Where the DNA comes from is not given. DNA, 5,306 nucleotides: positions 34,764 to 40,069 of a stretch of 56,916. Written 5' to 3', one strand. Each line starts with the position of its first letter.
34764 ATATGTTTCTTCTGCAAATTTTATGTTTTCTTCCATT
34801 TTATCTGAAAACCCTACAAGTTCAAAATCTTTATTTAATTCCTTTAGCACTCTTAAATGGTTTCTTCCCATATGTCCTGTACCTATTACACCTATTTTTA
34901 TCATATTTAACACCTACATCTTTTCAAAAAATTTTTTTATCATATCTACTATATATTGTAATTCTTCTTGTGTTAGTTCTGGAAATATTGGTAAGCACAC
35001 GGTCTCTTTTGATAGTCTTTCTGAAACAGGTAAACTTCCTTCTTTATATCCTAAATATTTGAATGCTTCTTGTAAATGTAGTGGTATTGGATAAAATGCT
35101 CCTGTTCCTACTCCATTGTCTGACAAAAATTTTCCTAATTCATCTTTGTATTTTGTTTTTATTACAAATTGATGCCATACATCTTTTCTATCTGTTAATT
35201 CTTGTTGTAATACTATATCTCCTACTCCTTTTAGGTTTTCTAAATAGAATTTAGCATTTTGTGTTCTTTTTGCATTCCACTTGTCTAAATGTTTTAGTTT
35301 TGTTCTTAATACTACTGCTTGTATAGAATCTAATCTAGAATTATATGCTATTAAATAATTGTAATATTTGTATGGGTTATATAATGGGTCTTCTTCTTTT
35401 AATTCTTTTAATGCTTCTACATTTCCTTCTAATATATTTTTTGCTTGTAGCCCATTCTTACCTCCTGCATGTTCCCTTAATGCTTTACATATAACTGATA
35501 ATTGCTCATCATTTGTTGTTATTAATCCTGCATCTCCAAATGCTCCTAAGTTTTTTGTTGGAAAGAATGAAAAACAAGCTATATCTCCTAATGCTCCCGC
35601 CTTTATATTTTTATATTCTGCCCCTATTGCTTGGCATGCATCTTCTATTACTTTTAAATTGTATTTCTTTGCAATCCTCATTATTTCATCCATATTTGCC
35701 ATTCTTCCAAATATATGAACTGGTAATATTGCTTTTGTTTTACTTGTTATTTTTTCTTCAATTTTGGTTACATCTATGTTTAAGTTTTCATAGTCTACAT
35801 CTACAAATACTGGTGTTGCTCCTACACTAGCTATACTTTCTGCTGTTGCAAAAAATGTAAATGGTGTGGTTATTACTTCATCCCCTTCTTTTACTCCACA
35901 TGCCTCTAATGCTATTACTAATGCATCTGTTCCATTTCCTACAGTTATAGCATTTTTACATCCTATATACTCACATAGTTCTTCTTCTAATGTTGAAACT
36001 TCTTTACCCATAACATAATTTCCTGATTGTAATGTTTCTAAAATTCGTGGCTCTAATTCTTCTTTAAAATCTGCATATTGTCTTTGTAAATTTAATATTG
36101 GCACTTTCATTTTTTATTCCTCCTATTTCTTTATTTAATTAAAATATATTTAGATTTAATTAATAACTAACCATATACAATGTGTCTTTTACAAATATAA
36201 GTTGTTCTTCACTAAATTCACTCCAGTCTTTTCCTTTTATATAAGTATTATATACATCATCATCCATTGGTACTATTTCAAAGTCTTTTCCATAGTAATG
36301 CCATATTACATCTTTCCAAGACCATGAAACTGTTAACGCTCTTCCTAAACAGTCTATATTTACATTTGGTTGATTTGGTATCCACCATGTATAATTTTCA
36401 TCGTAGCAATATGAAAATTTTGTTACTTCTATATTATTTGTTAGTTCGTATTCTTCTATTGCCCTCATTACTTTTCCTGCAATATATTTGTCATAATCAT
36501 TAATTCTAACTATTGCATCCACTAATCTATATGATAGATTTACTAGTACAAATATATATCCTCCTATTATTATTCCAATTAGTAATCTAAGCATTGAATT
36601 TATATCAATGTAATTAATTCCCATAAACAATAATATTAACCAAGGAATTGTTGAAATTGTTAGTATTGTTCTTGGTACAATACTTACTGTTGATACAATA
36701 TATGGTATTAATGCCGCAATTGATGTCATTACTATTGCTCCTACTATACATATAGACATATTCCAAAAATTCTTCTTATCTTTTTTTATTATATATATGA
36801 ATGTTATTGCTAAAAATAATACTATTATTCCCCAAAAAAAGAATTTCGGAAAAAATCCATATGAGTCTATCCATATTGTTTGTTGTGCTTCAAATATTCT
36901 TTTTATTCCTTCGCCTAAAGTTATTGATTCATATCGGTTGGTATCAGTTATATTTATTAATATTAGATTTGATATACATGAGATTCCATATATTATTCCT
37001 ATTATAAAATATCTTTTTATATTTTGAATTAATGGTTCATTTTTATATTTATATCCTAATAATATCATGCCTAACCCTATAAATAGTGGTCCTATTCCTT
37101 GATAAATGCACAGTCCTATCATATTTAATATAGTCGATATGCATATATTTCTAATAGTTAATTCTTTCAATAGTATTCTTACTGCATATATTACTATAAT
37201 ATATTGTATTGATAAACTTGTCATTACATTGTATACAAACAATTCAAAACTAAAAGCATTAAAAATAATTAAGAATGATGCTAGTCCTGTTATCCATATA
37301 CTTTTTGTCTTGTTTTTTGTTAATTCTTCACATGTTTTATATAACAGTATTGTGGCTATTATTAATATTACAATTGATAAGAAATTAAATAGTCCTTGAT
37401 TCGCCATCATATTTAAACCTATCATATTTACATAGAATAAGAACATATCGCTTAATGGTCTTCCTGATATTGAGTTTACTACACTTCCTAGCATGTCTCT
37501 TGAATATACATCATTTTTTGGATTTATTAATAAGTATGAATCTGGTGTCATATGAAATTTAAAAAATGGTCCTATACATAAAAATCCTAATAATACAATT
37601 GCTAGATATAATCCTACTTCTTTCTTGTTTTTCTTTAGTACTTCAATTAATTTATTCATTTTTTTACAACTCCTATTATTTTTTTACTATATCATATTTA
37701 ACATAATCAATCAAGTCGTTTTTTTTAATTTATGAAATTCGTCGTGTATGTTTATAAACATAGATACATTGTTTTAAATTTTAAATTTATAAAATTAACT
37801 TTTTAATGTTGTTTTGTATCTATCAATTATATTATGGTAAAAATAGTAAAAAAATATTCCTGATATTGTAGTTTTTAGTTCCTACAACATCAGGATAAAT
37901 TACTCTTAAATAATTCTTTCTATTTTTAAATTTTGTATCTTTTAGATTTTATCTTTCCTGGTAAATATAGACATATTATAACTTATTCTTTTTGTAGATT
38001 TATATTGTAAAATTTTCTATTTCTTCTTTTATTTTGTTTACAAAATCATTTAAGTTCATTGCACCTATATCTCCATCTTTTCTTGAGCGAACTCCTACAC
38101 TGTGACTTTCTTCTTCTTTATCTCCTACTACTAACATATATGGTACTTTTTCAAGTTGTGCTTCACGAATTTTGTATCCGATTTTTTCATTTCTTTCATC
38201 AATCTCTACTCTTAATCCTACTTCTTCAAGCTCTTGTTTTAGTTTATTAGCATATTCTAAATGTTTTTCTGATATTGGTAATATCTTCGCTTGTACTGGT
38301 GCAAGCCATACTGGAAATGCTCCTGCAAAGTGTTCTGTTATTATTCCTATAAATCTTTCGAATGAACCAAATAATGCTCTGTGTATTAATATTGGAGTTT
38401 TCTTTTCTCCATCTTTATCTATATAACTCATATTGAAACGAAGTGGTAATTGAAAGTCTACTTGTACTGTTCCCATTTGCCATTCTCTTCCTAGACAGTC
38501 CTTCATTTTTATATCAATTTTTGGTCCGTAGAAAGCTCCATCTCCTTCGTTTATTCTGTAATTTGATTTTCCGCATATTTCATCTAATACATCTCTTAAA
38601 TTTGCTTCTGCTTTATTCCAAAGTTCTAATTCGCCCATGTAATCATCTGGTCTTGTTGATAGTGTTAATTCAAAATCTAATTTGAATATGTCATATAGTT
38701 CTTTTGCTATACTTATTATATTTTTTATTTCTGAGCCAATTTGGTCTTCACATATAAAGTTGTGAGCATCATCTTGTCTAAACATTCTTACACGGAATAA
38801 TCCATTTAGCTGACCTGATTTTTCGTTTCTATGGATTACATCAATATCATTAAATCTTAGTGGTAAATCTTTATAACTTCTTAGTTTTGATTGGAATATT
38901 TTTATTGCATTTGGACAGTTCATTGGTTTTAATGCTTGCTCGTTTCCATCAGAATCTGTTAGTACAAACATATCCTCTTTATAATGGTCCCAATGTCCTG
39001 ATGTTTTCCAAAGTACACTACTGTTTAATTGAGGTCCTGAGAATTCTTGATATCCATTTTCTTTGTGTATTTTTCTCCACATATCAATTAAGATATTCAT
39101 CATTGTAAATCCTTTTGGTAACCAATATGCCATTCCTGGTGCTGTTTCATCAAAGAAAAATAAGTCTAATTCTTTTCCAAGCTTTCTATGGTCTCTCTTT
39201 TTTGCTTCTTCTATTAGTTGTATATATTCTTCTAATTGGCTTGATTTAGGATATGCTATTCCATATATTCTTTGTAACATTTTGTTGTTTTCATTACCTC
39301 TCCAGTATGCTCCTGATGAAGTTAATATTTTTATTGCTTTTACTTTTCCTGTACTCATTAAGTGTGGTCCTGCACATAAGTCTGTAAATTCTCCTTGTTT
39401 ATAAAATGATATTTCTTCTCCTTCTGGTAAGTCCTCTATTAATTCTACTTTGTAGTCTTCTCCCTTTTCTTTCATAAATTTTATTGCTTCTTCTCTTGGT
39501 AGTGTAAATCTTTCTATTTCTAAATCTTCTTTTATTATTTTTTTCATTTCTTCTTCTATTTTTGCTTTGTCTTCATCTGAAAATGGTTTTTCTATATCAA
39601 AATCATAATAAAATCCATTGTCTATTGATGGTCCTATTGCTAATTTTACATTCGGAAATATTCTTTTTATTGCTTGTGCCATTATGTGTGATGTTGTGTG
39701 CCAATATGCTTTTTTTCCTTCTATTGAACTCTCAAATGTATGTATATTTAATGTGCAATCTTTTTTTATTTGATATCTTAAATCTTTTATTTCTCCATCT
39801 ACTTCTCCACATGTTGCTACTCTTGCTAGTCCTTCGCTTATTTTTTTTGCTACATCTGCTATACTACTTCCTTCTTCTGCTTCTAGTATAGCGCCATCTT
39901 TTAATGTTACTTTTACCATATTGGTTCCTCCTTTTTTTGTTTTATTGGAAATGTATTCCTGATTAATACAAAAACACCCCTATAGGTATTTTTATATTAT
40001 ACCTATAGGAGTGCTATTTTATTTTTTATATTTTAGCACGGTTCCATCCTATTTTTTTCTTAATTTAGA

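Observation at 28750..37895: Arn/Gtr-like lipid-carrier amino-sugar decoration cassette in a monoderm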

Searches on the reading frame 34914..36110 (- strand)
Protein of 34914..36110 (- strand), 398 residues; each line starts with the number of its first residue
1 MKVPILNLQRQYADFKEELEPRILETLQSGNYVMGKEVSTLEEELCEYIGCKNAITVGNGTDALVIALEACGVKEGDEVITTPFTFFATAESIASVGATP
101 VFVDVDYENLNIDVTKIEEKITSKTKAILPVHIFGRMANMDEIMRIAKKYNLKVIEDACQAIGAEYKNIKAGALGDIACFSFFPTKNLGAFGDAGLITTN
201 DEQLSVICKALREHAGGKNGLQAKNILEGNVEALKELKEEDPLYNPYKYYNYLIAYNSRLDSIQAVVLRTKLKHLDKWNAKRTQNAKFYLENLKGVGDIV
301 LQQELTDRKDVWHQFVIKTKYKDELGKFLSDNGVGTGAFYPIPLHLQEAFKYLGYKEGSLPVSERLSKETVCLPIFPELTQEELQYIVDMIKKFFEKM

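Call 4: search_protein_families(library=pfam, proteins=[window:34914-36110:-], max_evalue=0.01)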
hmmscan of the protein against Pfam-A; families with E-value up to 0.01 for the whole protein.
window:34914-36110:- (398 aa): 5 families
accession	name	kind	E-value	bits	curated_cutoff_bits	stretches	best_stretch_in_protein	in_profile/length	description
PF01041.23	DegT_DnrJ_EryC1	-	2.3e-119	399.3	19.8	1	16-391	4-359/360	DegT/DnrJ/EryC1/StrS aminotransferase family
PF00155.27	Aminotran_1_2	-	5.3e-10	39.5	19.7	1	32-157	38-185/361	Aminotransferase class I and II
PF01053.26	Cys_Met_Meta_PP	-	1e-08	34.6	27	1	38-217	54-231/381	Cys/Met metabolism PLP-dependent enzyme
PF00266.25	Aminotran_5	-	1.7e-07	31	21.5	1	43-171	50-189/371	Aminotransferase class-V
PF01212.27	Beta_elim_lyase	-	6.5e-07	29.4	27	1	35-204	31-216/288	Beta-eliminating lyase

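Call 5: search_protein_families(library=ncbifam, proteins=[window:34914-36110:-], max_evalue=0.001)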
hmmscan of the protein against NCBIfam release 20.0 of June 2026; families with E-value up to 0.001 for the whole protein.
window:34914-36110:- (398 aa): 33 families (the best 25 are shown)
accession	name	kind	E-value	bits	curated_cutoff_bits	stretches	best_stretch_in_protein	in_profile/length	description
TIGR03588.1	PseC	equivalog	3.7e-75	253.2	423.5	1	23-394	17-379/380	UDP-4-amino-4,6-dideoxy-N-acetyl-beta-L-altrosamine transaminase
NF008687.0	PRK11706.1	equivalog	2.2e-65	220.8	375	2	41-214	36-208/375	dTDP-4-amino-4,6-dideoxygalactose transaminase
NF008658.2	PRK11658.1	equivalog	1.9e-63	214.4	631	1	23-396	20-378/379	UDP-4-amino-4-deoxy-L-arabinose aminotransferase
TIGR04181.1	NHT_00031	hypoth_equivalog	2.1e-61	207.8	420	2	15-215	8-224/359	LegC family aminotransferase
NF011936.0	PRK15407.1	equivalog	4.9e-59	200.1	423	1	32-397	61-438/440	lipopolysaccharide biosynthesis protein RfbH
TIGR02379.1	ECA_wecE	subfamily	1.8e-53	181.7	434.85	1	42-395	37-375/376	dTDP-4-amino-4,6-dideoxy-D-glucose transaminase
TIGR04427.1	PLP_DesI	equivalog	2.3e-46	158.6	650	2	35-220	51-233/390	dTDP-4-dehydro-6-deoxyglucose aminotransferase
TIGR01977.1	am_tr_V_EF2568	hypoth_equivalog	9.1e-11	41.4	377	1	36-207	44-221/376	cysteine desulfurase family protein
NF005816.0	PRK07682.1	equivalog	1.3e-09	37.2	620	1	55-160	95-205/390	aminotransferase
NF004975.0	PRK06348.1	equivalog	1.1e-08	34.4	549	1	56-158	94-202/384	pyridoxal phosphate-dependent aminotransferase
NF041364.1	GntC_guanitoxin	equivalog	4.1e-08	32.5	415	1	54-158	64-174/356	guanitoxin biosynthesis PLP-dependent (S)-gamma-hydroxy-L-arginine cyclodehydratase GntC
NF006569.0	PRK09082.1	subfamily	2.2e-07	30.3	420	1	51-129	90-168/386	methionine aminotransferase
NF005817.0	PRK07683.1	equivalog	5.5e-07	28.6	575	1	55-148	94-191/387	aminotransferase A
NF005263.0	PRK06767.1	equivalog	6.7e-07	28.6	617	1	38-217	63-240/392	methionine gamma-lyase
TIGR01328.1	met_gam_lyase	equivalog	8.3e-07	28.2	549.7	1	38-210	61-231/391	methionine gamma-lyase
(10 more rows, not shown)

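Call 41: search_solved_structures(query=window:34914-36110:-, max_evalue=1e-40)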
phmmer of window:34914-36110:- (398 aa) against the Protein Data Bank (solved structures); distinct sequences matched with E-value up to 1e-40: 31.
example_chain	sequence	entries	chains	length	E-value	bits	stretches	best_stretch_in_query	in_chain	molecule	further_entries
7b0d_A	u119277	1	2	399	1.1e-99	337.5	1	3-218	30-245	Glutamine--scyllo-inositol transaminase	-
3frk_A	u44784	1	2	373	1e-91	311.4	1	2-216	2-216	QdtB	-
7n63_A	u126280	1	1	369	1.1e-80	275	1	5-213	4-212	Putative aminotransferase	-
2oga_A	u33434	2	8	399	6.2e-78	266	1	2-215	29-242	Transaminase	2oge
5u1z_A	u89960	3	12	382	6.5e-78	265.9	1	6-215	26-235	Putative aminotransferase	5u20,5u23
5u21_A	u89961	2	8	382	4.6e-77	263.1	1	6-215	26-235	Putative aminotransferase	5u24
3uwc_A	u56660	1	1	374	5.6e-70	239.8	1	1-214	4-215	Nucleotide-sugar aminotransferase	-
8e77_A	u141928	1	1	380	1.4e-69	238.5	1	6-215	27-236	DegT/DnrJ/EryC1/StrS aminotransferase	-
8e75_A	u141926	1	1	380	1.4e-69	238.5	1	6-215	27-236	DegT/DnrJ/EryC1/StrS aminotransferase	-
3nyu_A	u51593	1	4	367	1.7e-69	238.2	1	4-215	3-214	Aminotransferase WbpE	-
3nu7_A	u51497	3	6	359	1.8e-69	238.1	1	4-215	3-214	Aminotransferase WbpE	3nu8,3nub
3nys_A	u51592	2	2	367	1.2e-68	235.4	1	4-215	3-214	Aminotransferase WbpE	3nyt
4qgr_A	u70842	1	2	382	1.4e-64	222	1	6-218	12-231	DegT/DnrJ/EryC1/StrS aminotransferase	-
7kz3_A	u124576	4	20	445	1.9e-57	198.6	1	23-214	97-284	Aminotransferase class I/II-fold pyridoxal phosphate-dependent enzyme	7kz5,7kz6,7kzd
4lc3_A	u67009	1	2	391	8.4e-54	186.5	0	14-213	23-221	Putative UDP-4-amino-4-deoxy-l-arabinose--oxoglutarate aminotransferase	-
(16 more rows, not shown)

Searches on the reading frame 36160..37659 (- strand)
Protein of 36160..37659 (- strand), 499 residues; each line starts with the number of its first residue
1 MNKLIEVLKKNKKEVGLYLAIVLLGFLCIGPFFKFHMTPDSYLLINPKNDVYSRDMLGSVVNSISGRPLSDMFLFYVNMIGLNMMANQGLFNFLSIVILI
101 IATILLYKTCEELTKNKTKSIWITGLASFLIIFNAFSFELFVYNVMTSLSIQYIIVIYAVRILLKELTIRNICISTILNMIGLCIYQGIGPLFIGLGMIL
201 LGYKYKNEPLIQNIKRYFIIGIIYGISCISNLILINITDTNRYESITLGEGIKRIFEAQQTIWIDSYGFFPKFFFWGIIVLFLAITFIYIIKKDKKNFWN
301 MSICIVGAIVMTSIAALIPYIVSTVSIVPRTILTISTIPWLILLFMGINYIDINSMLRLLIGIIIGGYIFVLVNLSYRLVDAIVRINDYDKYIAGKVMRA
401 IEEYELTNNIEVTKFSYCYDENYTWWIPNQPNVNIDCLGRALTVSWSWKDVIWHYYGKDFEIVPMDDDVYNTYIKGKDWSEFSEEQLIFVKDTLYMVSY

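Call 4: search_protein_families(library=pfam, proteins=[window:36160-37659:-], max_evalue=0.01)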
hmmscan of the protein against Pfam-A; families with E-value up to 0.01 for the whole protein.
window:36160-37659:- (499 aa): 1 family
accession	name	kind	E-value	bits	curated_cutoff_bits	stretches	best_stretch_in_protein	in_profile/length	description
PF14264.12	Glucos_trans_II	-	1.5e-14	54.3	30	1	63-345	25-315/317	Glucosyl transferase GtrII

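Call 5: search_protein_families(library=ncbifam, proteins=[window:36160-37659:-], max_evalue=0.001)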
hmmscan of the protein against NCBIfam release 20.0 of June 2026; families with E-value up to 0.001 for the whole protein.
window:36160-37659:- (499 aa): 0 families

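Call 10: find_related_loci(query=window:36160-37659:-, collection=genome_contigs, flank=10000)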
Query window:36160-37659:- (499 aa) in genome_contigs; peptide patterns used: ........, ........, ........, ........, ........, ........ (x = any residue, [..] = any of these).
16 stretches matched a pattern, but none encodes a relative of the query by tblastn (E <= 1e-3).

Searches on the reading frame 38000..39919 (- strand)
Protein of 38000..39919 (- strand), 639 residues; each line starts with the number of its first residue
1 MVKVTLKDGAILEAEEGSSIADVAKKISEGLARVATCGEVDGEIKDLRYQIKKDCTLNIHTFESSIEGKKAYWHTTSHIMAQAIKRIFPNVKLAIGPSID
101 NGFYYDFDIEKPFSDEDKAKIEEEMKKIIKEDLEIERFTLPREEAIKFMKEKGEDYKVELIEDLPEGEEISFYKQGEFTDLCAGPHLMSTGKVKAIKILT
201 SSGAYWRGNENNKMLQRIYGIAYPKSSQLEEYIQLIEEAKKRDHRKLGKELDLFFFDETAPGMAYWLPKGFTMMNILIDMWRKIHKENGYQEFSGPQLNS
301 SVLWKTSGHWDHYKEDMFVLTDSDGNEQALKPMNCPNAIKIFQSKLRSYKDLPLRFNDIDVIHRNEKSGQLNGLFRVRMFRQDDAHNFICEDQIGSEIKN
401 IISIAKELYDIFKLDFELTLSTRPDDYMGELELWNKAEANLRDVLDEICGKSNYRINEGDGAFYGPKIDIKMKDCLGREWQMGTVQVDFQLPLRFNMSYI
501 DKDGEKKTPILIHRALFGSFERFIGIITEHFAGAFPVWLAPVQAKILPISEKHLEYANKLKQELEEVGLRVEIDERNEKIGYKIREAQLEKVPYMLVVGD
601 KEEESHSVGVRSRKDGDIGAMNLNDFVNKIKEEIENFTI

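Call 6: search_protein_families(library=pfam, proteins=[window:38000-39919:-], max_evalue=0.001)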
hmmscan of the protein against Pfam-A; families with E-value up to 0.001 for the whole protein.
window:38000-39919:- (639 aa): 5 families
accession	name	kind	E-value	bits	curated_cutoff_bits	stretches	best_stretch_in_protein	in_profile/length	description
PF00587.30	tRNA-synt_2b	-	1.1e-43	149.7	29.3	1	321-531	4-179/179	tRNA synthetase class II core domain (G, H, P, S and T)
PF03129.25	HGTP_anticodon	-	1.2e-26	93.1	21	1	543-633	1-94/94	Anticodon binding domain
PF07973.19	tRNA_SAD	-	1.3e-16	60.7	24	1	170-219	1-44/44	Threonyl and Alanyl tRNA synthetase second additional domain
PF02824.27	TGS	-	1.4e-12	47.9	22.2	1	2-61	1-60/60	TGS domain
PF19241.4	DUF5891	-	0.00093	19.6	27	0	390-426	117-152/198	Family of unknown function (DUF5891)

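Call 67: search_protein_families(library=pfam, proteins=[L095:840-2051:+], max_evalue=0.001)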
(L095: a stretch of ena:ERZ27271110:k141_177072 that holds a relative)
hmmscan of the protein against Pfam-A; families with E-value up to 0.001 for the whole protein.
L095:840-2051:+ (403 aa): 0 families

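Call 75: search_protein_families(library=ncbifam, proteins=[L095:9612-10172:+, L094:11154-11693:+, L095:10199-10549:+], max_evalue=0.001)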
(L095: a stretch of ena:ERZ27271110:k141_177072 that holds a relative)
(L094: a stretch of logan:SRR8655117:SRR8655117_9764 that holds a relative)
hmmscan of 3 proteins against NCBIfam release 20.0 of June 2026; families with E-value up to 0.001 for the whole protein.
L095:9612-10172:+ (186 aa): 47 families (the best 25 are shown)
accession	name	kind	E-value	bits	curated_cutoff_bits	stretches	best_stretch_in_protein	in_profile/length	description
TIGR03570.1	NeuD_NnaD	subfamily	4.7e-20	72.1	160.8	2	116-167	151-202/202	NeuD/PglB/VioB family sugar acetyltransferase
NF007240.0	PRK09677.1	equivalog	5.3e-18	65.2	243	1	109-177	121-189/192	putative lipopolysaccharide biosynthesis O-acetyl transferase WbbJ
NF058585.1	HptprglPActTf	PfamEq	4.2e-15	55.7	300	1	48-171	45-159/172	heptaprenylglyceryl phosphate O-acetyltransferase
NF007797.0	PRK10502.1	subfamily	3.2e-14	53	192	1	61-171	72-178/183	WcaF family extracellular polysaccharide biosynthesis acetyltransferase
NF041874.1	EPS_EpsC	equivalog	7.9e-14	51.7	150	1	85-170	84-165/168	serine O-acetyltransferase EpsC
NF000490.1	chloram_CatB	equivalog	3.1e-13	49.5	350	1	116-177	108-169/210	type B chloramphenicol O-acetyltransferase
TIGR03308.1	phn_thr-fam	hypoth_equivalog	2.3e-12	47.2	201.65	1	117-171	107-161/204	phosphonate metabolim protein, transferase hexapeptide repeat family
NF003657.0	PRK05289.1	equivalog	2.5e-12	46.5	226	1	117-170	141-194/264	acyl-ACP--UDP-N-acetylglucosamine O-acyltransferase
NF007499.0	PRK10092.1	equivalog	9.3e-12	45.1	314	1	82-171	93-182/183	maltose O-acetyltransferase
NF007076.0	PRK09527.1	equivalog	1.1e-11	44.6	347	1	117-182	130-193/203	galactoside O-acetyltransferase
NF000311.1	Vat_ABCDEFH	equivalog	1.4e-11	44.4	300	1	115-173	107-165/201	Vat family streptogramin A O-acetyltransferase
NF050158.1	CarbAnhydGPos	equivalog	4.6e-11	42.7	250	1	47-178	13-148/172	gamma carbonic anhydrase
TIGR01852.1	lipid_A_lpxA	equivalog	2.5e-10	40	231.05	1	117-170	136-189/254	acyl-ACP--UDP-N-acetylglucosamine O-acyltransferase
NF002060.0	PRK00892.1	subfamily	2.6e-10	40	207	1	118-166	125-174/345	UDP-3-O-(3-hydroxymyristoyl)glucosamine N-acyltransferase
NF033468.1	stregram_VatI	exception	3.8e-10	39.9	415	1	109-173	103-167/208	streptogramin A O-acetyltransferase Vat(I)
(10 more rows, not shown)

L094:11154-11693:+ (179 aa): 50 families (the best 25 are shown)
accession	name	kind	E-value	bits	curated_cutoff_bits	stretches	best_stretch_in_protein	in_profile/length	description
TIGR03570.1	NeuD_NnaD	subfamily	2.4e-19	69.7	160.8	1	106-159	149-202/202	NeuD/PglB/VioB family sugar acetyltransferase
NF058585.1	HptprglPActTf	PfamEq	2.2e-15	56.7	300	1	74-163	77-159/172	heptaprenylglyceryl phosphate O-acetyltransferase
NF007797.0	PRK10502.1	subfamily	2.4e-15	56.6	192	1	55-163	74-178/183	WcaF family extracellular polysaccharide biosynthesis acetyltransferase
NF007076.0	PRK09527.1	equivalog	2.5e-15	56.4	347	1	106-178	127-196/203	galactoside O-acetyltransferase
NF007240.0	PRK09677.1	equivalog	8.5e-15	54.7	243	1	55-167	67-187/192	putative lipopolysaccharide biosynthesis O-acetyl transferase WbbJ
NF007499.0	PRK10092.1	equivalog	2e-13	50.5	314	1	74-163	93-182/183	maltose O-acetyltransferase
NF041874.1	EPS_EpsC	equivalog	4.6e-13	49.2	150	1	112-161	115-164/168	serine O-acetyltransferase EpsC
NF038307.1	EPS_acetyl_HpsU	equivalog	4.9e-12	45.8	305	1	54-159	72-173/178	hormogonium polysaccharide biosynthesis acetyltransferase HpsU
NF000311.1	Vat_ABCDEFH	equivalog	5.1e-11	42.5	300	1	49-164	47-164/201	Vat family streptogramin A O-acetyltransferase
NF010937.0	PRK14357.1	equivalog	1.1e-10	41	658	1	77-161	361-434/448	bifunctional UDP-N-acetylglucosamine diphosphorylase/glucosamine-1-phosphate N-acetyltransferase GlmU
NF000101.1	stregram_VatA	exception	1.5e-10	41.1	450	1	44-165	56-173/219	streptogramin A O-acetyltransferase Vat(A)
TIGR01853.1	lipid_A_lpxD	equivalog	3.7e-10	39.2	242.5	1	108-166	114-173/325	UDP-3-O-(3-hydroxymyristoyl)glucosamine N-acyltransferase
NF053793.1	beta_CO2some_N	equivalog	6.5e-10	38.9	100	1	47-145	13-114/118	beta-carboxysome scaffolding protein CcmN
NF000020.1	stregram_VatE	exception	1.1e-09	38.2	450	1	79-164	82-169/214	streptogramin A O-acetyltransferase Vat(E)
NF000147.1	stregram_VatF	exception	1.2e-09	38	400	1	40-161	47-171/221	streptogramin A O-acetyltransferase Vat(F)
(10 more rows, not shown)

L095:10199-10549:+ (116 aa): 4 families
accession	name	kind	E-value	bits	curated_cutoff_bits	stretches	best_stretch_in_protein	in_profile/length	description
NF051482.1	EbrB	exception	4.5e-07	30.5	160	1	44-114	32-103/105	SMR family multidrug efflux transporter EbrB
NF007934.1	PRK10650.1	equivalog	0.00015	22.3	103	1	38-114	32-108/109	multidrug/spermidine efflux SMR transporter subunit MdtI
NF000023.1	qac_SMR_C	exception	0.00016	21.8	200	1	27-114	16-102/107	quaternary ammonium compound efflux SMR transporter QacC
NF002816.2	PRK02971.1-2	equivalog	0.00036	21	99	1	35-115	38-119/120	4-amino-4-deoxy-L-arabinose-phosphoundecaprenol flippase subunit ArnF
